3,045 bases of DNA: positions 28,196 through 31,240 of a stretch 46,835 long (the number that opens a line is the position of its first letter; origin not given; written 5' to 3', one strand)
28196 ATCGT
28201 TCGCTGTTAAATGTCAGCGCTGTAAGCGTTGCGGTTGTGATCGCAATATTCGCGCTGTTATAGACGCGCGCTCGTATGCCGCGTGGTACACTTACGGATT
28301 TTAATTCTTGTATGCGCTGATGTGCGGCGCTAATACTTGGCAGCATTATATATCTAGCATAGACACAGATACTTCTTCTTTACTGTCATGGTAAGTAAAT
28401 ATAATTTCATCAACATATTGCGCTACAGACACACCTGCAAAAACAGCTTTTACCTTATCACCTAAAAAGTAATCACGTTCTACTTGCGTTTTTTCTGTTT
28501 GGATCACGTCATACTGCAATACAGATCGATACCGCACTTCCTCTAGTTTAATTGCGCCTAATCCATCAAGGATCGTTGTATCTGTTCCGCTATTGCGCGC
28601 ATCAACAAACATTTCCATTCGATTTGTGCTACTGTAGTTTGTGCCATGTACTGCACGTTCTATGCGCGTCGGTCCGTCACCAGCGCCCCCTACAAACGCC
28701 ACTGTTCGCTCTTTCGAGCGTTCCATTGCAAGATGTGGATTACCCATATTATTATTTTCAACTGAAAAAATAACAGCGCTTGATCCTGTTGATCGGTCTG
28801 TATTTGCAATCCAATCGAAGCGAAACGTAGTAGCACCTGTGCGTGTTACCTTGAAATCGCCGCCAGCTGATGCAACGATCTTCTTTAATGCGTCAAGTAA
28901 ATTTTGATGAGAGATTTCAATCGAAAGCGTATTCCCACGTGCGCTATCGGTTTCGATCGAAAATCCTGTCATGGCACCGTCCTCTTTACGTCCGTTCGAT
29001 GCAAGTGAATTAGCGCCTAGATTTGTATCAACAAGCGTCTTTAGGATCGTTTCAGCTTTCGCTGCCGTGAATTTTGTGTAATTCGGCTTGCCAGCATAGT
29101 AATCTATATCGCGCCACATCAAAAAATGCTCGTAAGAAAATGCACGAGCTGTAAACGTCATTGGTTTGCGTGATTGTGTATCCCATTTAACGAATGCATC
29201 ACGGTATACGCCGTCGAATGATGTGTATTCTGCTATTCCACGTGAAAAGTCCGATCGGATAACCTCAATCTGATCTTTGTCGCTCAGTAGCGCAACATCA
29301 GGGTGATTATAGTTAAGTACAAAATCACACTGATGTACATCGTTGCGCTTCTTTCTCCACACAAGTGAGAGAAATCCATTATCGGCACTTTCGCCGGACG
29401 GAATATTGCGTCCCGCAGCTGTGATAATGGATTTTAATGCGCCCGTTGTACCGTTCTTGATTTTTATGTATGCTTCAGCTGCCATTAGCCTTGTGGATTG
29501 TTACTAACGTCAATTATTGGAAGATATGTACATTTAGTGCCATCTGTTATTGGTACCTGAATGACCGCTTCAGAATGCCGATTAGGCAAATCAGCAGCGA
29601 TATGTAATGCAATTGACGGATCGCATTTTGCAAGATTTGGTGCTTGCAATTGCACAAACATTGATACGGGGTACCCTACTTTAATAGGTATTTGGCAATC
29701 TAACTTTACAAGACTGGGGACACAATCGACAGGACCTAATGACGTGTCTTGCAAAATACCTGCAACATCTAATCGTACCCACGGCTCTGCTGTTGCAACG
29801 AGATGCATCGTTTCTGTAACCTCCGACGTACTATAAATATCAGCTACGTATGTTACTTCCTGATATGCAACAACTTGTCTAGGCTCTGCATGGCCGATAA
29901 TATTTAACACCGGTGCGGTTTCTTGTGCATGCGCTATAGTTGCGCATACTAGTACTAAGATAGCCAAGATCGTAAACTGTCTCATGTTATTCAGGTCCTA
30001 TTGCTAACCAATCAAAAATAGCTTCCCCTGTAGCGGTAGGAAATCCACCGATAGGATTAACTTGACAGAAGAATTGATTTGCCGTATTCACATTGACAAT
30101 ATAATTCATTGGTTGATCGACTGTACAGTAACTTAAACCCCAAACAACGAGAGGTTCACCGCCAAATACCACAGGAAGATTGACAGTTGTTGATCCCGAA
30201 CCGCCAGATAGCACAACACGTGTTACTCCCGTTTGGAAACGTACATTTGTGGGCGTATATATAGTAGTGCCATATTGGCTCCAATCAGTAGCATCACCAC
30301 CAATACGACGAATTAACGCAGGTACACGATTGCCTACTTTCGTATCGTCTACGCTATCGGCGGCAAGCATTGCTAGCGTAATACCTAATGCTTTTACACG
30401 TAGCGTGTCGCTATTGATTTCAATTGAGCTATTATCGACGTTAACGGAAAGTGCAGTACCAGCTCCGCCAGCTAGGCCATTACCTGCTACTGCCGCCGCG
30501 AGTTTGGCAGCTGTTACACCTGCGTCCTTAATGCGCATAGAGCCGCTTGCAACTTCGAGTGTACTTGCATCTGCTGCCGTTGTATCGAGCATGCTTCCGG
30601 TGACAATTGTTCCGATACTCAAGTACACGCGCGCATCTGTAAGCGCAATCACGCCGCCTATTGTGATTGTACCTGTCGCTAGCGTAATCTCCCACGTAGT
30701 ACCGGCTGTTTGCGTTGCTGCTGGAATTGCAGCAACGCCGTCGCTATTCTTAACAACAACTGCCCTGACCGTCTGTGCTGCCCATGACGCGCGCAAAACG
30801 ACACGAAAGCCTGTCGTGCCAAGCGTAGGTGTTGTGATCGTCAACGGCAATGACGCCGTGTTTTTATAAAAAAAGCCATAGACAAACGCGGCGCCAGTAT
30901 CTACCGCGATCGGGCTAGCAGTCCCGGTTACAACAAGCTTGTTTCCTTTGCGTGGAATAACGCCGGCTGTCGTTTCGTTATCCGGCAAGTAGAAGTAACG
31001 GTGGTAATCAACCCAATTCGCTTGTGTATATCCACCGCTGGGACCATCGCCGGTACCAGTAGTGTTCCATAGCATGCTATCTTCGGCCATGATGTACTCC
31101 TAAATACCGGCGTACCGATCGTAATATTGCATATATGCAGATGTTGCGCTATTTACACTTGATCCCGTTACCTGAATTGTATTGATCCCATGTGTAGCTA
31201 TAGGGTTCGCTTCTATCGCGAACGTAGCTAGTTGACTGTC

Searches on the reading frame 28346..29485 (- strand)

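Call 109: search_protein_families(library=phrogs, proteins=[window:28346-29485:-], max_evalue=0.00001)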
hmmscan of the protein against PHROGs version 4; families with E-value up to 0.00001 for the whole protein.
window:28346-29485:- (379 aa): 1 family
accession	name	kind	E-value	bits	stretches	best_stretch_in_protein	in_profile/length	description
phrog_538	-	tail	2.4e-34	120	1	141-373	136-370/684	minor tail protein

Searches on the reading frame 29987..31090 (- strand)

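Call 109: search_protein_families(library=phrogs, proteins=[window:29987-31090:-], max_evalue=0.00001)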
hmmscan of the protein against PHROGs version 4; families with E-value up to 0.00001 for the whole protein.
window:29987-31090:- (367 aa): 4 families
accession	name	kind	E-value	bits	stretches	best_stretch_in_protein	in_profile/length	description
phrog_27282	-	unknown function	9e-09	35.8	1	28-159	22-158/445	-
phrog_9534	-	head and packaging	2.8e-07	31.5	1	39-145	28-135/303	head protein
phrog_16122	-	head and packaging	5e-07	30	1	146-231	317-405/526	virion structural protein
phrog_5339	-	head and packaging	9.6e-07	28.5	1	51-157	46-159/633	virion structural protein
